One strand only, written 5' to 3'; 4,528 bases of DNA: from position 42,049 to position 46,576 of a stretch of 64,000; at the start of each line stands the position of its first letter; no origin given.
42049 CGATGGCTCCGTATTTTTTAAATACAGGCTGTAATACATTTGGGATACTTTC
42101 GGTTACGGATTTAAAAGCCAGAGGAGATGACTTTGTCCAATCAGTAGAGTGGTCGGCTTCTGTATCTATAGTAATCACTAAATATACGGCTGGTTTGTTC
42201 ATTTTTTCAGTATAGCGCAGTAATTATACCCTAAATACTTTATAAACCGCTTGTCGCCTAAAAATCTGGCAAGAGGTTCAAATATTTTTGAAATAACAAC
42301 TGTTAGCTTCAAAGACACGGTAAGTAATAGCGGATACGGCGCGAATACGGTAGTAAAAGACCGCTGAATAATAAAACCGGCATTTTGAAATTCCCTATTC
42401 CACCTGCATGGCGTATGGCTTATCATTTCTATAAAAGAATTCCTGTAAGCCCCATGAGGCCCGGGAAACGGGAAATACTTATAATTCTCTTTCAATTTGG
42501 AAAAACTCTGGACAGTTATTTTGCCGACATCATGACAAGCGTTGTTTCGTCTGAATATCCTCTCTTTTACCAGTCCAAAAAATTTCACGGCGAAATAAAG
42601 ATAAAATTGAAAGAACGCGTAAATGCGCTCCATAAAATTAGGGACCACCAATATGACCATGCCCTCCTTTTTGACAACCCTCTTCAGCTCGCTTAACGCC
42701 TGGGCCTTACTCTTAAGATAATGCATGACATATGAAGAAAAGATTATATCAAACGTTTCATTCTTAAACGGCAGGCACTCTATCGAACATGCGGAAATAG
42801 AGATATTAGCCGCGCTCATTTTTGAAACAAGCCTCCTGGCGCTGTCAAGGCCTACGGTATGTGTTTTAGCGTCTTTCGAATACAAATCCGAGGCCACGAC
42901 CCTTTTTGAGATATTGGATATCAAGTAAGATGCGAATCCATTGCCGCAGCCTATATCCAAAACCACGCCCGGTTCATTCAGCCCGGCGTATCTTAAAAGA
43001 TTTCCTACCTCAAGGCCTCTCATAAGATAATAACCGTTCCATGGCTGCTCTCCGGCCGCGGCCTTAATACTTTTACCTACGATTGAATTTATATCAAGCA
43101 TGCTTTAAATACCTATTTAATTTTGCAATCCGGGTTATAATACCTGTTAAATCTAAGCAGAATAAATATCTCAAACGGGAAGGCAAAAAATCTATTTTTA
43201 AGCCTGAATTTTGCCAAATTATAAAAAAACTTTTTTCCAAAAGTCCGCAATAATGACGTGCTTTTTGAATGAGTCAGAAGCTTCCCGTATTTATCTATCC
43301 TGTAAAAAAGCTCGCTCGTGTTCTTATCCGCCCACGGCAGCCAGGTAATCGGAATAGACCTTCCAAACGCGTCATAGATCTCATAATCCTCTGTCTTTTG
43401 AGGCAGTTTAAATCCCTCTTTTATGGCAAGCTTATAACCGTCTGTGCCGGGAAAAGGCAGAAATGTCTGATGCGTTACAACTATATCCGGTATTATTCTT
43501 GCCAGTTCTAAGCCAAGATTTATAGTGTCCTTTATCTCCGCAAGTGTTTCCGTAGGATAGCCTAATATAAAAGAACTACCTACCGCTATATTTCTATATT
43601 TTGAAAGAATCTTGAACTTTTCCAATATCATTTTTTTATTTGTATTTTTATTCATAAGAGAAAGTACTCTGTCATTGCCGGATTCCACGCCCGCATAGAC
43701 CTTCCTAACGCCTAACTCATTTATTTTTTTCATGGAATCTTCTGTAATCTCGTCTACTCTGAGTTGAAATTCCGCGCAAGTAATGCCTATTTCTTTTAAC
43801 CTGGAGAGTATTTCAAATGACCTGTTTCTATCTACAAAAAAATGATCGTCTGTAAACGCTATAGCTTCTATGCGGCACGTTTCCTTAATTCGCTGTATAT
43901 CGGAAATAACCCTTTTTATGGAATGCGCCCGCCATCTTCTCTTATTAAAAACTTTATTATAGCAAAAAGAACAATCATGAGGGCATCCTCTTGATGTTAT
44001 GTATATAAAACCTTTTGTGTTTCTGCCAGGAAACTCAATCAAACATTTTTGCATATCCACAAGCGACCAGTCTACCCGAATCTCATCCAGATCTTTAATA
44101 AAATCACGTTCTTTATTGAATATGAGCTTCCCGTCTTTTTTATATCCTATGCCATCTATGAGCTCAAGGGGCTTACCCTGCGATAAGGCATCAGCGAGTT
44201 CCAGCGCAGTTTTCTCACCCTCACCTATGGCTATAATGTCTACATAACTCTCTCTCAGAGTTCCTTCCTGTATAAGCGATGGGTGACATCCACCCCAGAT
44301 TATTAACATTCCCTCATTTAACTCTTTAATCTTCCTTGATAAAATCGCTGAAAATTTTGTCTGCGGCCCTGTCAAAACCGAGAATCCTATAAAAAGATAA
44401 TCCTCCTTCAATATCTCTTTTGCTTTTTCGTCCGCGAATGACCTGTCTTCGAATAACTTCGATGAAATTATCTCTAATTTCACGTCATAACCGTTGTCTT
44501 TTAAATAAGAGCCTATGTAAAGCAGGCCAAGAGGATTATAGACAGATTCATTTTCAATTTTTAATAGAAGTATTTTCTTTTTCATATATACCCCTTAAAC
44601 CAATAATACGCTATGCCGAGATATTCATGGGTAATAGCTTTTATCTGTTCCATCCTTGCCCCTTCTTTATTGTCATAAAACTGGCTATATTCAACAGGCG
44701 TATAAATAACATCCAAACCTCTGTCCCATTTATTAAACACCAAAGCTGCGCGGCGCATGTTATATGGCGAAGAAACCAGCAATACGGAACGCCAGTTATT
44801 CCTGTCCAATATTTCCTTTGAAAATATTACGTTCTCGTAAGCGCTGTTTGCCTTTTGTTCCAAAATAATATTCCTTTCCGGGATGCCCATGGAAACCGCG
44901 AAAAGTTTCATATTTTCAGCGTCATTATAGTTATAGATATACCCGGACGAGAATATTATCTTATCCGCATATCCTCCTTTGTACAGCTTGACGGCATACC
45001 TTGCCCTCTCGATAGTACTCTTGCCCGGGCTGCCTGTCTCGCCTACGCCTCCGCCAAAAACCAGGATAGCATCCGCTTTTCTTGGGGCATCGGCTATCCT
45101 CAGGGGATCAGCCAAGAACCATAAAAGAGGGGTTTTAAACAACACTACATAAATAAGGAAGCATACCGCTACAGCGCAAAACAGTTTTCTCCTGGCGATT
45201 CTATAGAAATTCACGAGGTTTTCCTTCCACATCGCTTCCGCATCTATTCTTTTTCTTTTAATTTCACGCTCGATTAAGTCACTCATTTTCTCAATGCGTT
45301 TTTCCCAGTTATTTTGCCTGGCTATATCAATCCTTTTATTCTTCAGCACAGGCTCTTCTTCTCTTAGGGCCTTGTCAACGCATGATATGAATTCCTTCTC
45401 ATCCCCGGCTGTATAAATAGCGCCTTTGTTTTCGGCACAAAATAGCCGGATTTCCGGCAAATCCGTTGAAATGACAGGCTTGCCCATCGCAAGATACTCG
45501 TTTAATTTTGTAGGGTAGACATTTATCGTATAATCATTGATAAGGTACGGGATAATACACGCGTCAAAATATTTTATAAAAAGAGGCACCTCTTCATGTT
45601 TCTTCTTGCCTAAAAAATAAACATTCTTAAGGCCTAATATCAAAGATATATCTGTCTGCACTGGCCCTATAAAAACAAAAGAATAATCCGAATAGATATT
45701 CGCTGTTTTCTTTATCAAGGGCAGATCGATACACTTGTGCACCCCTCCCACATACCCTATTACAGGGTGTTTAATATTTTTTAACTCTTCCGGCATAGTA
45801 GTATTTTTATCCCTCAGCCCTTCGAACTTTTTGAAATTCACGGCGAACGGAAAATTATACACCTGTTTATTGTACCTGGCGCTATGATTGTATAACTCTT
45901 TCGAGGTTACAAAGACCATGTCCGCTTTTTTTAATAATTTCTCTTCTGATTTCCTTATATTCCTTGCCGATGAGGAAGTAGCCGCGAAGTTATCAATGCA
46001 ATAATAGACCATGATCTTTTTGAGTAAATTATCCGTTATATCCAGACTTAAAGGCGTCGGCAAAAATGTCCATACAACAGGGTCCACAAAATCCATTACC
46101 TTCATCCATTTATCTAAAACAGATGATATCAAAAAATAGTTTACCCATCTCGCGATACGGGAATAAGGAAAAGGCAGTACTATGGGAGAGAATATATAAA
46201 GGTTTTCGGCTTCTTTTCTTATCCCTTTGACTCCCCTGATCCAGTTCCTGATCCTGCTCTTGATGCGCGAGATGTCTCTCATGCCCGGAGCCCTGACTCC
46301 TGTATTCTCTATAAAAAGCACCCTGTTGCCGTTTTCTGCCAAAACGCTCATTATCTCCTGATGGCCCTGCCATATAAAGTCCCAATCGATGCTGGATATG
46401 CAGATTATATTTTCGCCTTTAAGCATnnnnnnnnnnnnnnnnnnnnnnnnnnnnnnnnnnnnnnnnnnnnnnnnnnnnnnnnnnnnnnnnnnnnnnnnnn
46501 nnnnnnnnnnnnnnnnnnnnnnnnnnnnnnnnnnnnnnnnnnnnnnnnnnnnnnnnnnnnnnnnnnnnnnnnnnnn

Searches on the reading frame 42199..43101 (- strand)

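Call 8: search_protein_families(library=pfam, proteins=[window:42199-43101:-], max_evalue=0.00001)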
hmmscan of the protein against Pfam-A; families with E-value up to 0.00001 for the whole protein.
window:42199-43101:- (300 aa): 8 families
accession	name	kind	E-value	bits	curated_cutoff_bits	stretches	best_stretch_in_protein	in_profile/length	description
PF08241.18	Methyltransf_11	-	9e-17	61.9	21.2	1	48-151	1-95/95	Methyltransferase domain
PF13847.12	Methyltransf_31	-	2.8e-15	56.7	27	1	46-155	6-113/145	Methyltransferase domain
PF13649.12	Methyltransf_25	-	3.3e-14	53.8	27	1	47-147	1-97/97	Methyltransferase domain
PF13489.12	Methyltransf_23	-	1.5e-10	41.5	27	1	34-155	12-120/164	Methyltransferase domain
PF08242.18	Methyltransf_12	-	4.2e-08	34.2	30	1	48-149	1-98/98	Methyltransferase domain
PF01209.24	Ubie_methyltran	-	1e-07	32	20.1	1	41-169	45-171/233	ubiE/COQ5 methyltransferase family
PF08003.17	Methyltransf_9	-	1.2e-07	31.4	23.8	1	46-151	118-217/315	Protein of unknown function (DUF1698)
PF03141.22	Methyltransf_29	-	4.2e-06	26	23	1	46-156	120-222/506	Putative S-adenosyl-L-methionine-dependent methyltransferase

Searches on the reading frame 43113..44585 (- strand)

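Call 8: search_protein_families(library=pfam, proteins=[window:43113-44585:-], max_evalue=0.00001)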
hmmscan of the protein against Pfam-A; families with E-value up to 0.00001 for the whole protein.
window:43113-44585:- (490 aa): 2 families
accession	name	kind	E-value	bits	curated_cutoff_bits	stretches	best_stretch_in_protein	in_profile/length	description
PF04055.27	Radical_SAM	-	2.6e-21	76.9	29.5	1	195-357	1-165/166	Radical SAM superfamily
PF02310.24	B12-binding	-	1.1e-15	57.9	32.1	1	13-130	9-120/121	B12 binding domain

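Call 55: search_protein_families(library=ncbifam, proteins=[window:43113-44585:-], max_evalue=1e-10)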
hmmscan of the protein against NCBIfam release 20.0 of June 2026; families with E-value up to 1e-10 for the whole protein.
window:43113-44585:- (490 aa): 21 families
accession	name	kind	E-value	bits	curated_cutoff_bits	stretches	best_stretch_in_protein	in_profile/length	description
TIGR03471.1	HpnJ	equivalog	1.1e-42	146.5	577.6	1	78-412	83-409/472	hopanoid biosynthesis associated radical SAM protein HpnJ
TIGR02026.1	BchE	equivalog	3.3e-39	135.1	481.35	1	16-385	20-385/497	magnesium-protoporphyrin IX monomethyl ester anaerobic oxidative cyclase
TIGR04479.1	bcpD_PhpK_rSAM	subfamily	1e-32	113.2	600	1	19-357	73-405/504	PhpK family radical SAM P-methyltransferase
NF050148.1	rSAM_ApyD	equivalog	8.2e-30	103.8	750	1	31-384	38-390/645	RiPP biosynthesis radical SAM protein ApyD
NF038361.1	rSAM_Sden_1168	equivalog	5.8e-29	101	575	1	15-356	82-446/560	Sden_1168 family B12-binding radical SAM P-methyltransferase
TIGR04014.1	B12_SAM_MJ_0865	equivalog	9.3e-29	100.5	360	1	19-387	12-358/434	methyl-coenzyme M reductase glutamine C-methyltransferase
TIGR03975.1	rSAM_ocin_1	subfamily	1.8e-27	96.1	281.85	1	49-352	115-421/606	RiPP maturation radical SAM C-methyltransferase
TIGR04013.1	B12_SAM_MJ_1487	hypoth_equivalog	1.2e-25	90.1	251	1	37-382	17-352/382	TIGR04013 family B12-binding domain/radical SAM domain-containing protein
TIGR04367.1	HpnR_B12_rSAM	equivalog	5.1e-24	84.6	650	1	17-418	21-398/490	hopanoid C-3 methylase HpnR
TIGR04072.2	rSAM_ladder_B12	equivalog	1e-23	83.7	360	1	56-392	52-377/443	lipid biosynthesis B12-binding/radical SAM protein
NF033712.0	B12_rSAM_KedN5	subfamily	5e-21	74.6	700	1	44-249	43-251/624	KedN5 family methylcobalamin-dependent radical SAM C-methyltransferase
TIGR04190.1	B12_SAM_Ta0216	equivalog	1.4e-20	73.4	500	1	18-365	37-398/554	TIGR04190 family B12-binding domain/radical SAM domain protein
NF040542.1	rSAM_RCCLKC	equivalog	2.1e-18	66.7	450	1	54-351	42-340/423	arsinothricin biosynthesis radical SAM protein ArsL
NF033070.1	rSAM_AprD4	equivalog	2.4e-17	63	500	1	185-393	188-396/456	AprD4 family radical SAM diol-dehydratase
TIGR04295.1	B12_rSAM_oligo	hypoth_equivalog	1.6e-15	56.8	400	1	91-315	100-316/422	TIGR04295 family B12-binding domain-containing radical SAM protein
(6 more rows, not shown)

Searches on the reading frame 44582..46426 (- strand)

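Call 8: search_protein_families(library=pfam, proteins=[window:44582-46426:-], max_evalue=0.00001)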
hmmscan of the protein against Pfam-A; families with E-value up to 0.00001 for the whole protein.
window:44582-46426:- (614 aa): 3 families
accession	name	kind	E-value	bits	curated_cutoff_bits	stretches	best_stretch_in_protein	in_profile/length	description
PF02698.23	DUF218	-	3.4e-27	95.4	27.6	1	452-604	1-133/133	DUF218 domain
PF13692.12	Glyco_trans_1_4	-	8.4e-11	42.7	27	1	221-354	2-140/142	Glycosyl transferases group 1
PF00534.26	Glycos_transf_1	-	1.1e-08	35.2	26.4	1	236-360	31-160/172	Glycosyl transferases group 1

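Call 55: search_protein_families(library=ncbifam, proteins=[window:44582-46426:-], max_evalue=1e-10)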
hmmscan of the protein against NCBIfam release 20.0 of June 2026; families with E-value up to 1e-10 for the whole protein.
window:44582-46426:- (614 aa): 1 family
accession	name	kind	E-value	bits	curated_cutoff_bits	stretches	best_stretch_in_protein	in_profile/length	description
NF047676.1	TeichurnBiosyTuaH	equivalog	1.2e-37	129.7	550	1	154-383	145-382/384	teichuronic acid biosynthesis protein TuaH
